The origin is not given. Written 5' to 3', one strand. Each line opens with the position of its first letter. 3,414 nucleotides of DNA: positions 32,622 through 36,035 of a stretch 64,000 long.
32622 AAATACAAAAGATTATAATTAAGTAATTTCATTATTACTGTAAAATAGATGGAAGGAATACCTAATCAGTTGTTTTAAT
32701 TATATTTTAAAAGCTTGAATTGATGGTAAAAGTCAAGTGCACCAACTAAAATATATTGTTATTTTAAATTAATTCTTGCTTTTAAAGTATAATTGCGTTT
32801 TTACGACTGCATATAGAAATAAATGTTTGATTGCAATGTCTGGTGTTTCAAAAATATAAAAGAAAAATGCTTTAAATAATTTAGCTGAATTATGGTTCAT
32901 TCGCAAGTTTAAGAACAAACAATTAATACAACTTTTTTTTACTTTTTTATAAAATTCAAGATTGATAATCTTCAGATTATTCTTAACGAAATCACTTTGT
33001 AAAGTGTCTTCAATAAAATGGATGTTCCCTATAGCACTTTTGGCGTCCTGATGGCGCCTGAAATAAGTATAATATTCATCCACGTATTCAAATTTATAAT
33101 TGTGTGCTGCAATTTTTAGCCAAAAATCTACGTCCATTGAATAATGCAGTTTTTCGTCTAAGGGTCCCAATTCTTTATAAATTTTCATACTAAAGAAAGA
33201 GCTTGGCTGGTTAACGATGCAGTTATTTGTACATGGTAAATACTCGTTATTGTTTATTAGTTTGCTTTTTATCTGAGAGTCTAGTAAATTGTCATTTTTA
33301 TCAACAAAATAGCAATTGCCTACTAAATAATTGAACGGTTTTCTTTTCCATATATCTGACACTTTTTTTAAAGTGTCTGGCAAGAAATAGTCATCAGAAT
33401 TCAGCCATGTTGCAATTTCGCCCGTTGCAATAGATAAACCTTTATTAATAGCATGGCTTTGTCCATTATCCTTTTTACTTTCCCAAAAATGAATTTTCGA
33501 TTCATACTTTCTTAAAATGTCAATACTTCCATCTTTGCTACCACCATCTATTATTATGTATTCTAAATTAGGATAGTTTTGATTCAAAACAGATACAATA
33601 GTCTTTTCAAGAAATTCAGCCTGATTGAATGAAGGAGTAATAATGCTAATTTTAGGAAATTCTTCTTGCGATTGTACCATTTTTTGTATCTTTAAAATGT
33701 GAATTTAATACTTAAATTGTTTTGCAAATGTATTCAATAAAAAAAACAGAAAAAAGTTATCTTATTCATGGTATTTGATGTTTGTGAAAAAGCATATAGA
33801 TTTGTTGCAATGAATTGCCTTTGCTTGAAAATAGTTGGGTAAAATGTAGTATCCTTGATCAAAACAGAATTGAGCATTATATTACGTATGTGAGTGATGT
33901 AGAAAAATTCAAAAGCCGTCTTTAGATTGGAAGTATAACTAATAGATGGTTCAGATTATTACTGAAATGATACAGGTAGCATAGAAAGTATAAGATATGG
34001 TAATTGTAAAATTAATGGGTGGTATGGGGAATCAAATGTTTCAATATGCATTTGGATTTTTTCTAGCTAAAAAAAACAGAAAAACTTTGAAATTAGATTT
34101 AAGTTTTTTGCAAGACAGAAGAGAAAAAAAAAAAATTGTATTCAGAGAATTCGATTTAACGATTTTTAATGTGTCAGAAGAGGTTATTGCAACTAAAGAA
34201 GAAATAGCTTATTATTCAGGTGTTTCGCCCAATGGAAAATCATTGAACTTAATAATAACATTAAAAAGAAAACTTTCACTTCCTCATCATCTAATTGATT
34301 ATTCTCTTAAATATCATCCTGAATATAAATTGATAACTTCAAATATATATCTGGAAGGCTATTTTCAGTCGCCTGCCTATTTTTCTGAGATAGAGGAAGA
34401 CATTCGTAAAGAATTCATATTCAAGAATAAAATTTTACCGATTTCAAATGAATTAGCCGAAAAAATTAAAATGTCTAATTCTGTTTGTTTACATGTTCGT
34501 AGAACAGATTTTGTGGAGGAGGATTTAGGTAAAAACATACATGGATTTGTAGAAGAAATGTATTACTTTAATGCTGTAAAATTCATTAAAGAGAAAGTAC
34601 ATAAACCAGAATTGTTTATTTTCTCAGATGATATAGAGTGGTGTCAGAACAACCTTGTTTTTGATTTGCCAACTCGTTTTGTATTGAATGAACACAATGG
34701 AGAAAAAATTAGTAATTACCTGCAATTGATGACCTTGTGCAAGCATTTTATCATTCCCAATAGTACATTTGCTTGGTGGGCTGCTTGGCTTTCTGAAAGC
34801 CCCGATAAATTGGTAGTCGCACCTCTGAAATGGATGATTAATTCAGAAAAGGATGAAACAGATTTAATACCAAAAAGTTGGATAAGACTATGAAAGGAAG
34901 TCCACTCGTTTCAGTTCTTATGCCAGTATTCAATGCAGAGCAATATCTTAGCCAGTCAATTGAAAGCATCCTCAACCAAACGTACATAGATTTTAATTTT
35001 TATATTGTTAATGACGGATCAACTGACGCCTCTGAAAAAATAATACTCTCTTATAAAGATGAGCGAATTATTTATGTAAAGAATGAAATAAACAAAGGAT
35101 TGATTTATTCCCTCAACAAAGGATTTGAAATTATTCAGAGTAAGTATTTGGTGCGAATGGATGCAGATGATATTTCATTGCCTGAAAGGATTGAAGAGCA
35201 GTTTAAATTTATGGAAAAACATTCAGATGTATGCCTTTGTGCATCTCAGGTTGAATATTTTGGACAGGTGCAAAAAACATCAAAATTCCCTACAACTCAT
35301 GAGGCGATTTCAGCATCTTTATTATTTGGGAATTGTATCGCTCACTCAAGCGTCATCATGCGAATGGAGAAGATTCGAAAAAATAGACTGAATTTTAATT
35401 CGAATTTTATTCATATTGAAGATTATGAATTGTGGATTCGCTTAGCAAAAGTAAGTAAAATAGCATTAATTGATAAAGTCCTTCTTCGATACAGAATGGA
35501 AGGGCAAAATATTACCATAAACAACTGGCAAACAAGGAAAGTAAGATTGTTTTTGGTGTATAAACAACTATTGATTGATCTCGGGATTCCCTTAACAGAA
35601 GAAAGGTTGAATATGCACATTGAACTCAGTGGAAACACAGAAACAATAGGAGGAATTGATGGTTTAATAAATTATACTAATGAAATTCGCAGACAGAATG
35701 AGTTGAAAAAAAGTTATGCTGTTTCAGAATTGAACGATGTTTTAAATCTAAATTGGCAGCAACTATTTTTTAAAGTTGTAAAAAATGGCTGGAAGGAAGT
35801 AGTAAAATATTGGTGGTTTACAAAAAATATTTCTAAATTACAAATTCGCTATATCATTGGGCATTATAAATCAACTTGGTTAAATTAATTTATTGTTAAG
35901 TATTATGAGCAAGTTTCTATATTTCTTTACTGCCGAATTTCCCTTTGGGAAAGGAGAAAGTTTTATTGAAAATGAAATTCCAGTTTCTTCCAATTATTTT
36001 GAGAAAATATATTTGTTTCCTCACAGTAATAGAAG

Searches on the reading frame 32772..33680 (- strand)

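Call 74: search_protein_families(library=pfam, proteins=[window:32772-33680:-], max_evalue=0.00001)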
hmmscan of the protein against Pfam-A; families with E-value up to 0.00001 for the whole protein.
window:32772-33680:- (303 aa): 3 families
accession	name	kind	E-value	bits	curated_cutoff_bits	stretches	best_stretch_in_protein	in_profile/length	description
PF00535.33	Glycos_transf_2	-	1.2e-30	107.1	23.3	1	12-147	1-142/168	Glycosyl transferase family 2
PF10111.15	Glyco_tranf_2_2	-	3.5e-10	40.3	27.3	1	21-223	12-232/276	Glycosyltransferase like family 2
PF13641.12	Glyco_tranf_2_3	-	1e-08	35.9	27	1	9-202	1-206/230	Glycosyltransferase like family 2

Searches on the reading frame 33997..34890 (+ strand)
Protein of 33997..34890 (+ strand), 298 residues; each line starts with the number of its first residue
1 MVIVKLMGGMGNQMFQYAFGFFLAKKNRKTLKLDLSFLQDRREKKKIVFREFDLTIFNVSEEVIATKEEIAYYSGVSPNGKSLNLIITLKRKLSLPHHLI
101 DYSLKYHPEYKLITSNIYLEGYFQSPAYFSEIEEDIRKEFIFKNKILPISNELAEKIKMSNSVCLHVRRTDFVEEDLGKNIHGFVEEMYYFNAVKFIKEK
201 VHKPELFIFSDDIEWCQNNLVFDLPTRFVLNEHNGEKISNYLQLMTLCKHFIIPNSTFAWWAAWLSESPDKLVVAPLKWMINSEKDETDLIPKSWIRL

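Call 29: search_protein_families(library=pfam, proteins=[window:33997-34890:+], max_evalue=0.0001)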
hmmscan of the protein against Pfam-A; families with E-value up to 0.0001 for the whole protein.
window:33997-34890:+ (298 aa): 1 family
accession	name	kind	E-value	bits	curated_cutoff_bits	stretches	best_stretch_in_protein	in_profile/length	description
PF01531.22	Glyco_transf_11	-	1.2e-31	110.5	23.9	1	115-296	122-295/298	Glycosyl transferase family 11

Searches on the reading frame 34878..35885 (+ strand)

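Call 29: search_protein_families(library=pfam, proteins=[window:34878-35885:+], max_evalue=0.0001)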
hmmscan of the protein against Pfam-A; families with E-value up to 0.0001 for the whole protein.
window:34878-35885:+ (336 aa): 3 families
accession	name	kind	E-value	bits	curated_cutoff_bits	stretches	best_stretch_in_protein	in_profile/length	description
PF00535.33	Glycos_transf_2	-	1.2e-33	116.9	23.3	1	12-136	1-127/168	Glycosyl transferase family 2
PF13641.12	Glyco_tranf_2_3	-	1.1e-09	39.1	27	1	11-129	3-120/230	Glycosyltransferase like family 2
PF10111.15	Glyco_tranf_2_2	-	2.5e-07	30.9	27.3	1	12-212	1-222/276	Glycosyltransferase like family 2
